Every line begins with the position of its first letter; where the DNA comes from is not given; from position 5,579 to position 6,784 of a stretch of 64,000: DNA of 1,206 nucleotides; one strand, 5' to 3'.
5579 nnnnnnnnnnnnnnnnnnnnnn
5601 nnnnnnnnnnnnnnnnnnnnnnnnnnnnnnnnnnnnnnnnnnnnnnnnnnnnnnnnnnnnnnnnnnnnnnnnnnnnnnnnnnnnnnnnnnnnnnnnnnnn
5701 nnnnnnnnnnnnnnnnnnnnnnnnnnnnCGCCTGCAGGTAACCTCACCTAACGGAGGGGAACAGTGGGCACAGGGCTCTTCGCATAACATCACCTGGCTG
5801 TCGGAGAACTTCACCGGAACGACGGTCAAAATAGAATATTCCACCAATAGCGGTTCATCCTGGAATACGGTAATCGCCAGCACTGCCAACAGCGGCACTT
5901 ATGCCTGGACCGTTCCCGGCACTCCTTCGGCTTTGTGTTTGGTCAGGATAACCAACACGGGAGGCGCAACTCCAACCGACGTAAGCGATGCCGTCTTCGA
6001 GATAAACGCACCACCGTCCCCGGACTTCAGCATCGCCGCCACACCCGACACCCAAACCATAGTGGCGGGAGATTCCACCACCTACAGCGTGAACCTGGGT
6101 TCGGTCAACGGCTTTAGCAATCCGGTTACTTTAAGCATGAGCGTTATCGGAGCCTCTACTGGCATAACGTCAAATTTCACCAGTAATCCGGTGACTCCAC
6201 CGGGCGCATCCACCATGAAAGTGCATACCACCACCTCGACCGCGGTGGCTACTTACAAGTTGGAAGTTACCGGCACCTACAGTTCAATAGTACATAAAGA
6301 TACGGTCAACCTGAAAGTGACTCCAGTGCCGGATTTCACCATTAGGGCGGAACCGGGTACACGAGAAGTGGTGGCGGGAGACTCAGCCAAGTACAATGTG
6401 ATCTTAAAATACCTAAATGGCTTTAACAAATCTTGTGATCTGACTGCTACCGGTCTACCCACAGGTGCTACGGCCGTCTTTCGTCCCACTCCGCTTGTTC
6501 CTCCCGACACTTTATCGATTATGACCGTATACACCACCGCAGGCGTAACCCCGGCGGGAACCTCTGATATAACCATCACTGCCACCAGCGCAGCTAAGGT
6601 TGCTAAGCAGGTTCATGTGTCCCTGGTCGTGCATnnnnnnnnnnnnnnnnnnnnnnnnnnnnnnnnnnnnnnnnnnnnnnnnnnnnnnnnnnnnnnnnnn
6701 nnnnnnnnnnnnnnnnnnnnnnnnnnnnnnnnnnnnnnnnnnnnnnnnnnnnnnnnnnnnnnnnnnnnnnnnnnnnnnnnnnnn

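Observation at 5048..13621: Candidate cellulosome-like protease display system: cohesin-tipped Ig stalk plus dockerin-tagged peptidases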

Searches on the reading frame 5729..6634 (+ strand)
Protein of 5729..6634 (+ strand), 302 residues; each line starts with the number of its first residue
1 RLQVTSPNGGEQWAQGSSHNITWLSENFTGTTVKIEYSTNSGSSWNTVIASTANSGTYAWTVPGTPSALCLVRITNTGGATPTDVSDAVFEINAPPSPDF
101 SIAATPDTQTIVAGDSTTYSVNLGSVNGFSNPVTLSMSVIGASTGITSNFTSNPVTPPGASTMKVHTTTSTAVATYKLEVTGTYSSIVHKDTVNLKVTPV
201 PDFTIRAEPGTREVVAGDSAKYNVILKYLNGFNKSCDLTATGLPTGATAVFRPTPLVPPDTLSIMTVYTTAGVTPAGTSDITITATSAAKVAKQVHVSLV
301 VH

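Call 4: search_protein_families(library=pfam, proteins=[window:5729-6634:+], max_evalue=10)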
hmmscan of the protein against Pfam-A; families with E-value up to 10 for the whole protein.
seq(302 aa): 5 families
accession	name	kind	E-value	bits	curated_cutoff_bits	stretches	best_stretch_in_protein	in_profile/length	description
PF10342.15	Kre9_KNH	-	0.01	17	24.6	1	6-64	1-63/94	Kre9/KNH-like N-terminal Ig-like domain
PF14610.12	Psg1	-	0.014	15.6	30.1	1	6-63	29-96/186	Ykl077w/Psg1 (Pma1 Stabilization in Golgi)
PF21471.3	Reelin_subrepeat-B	-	0.05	13.8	27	1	29-51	56-78/127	Reelin subrepeat B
PF03995.18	Inhibitor_I36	-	0.084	13.3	21.1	1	23-62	16-56/69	Peptidase inhibitor family I36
PF24879.1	DUF7737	-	0.17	12.3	27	1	107-140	25-58/103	Domain of unknown function (DUF7737)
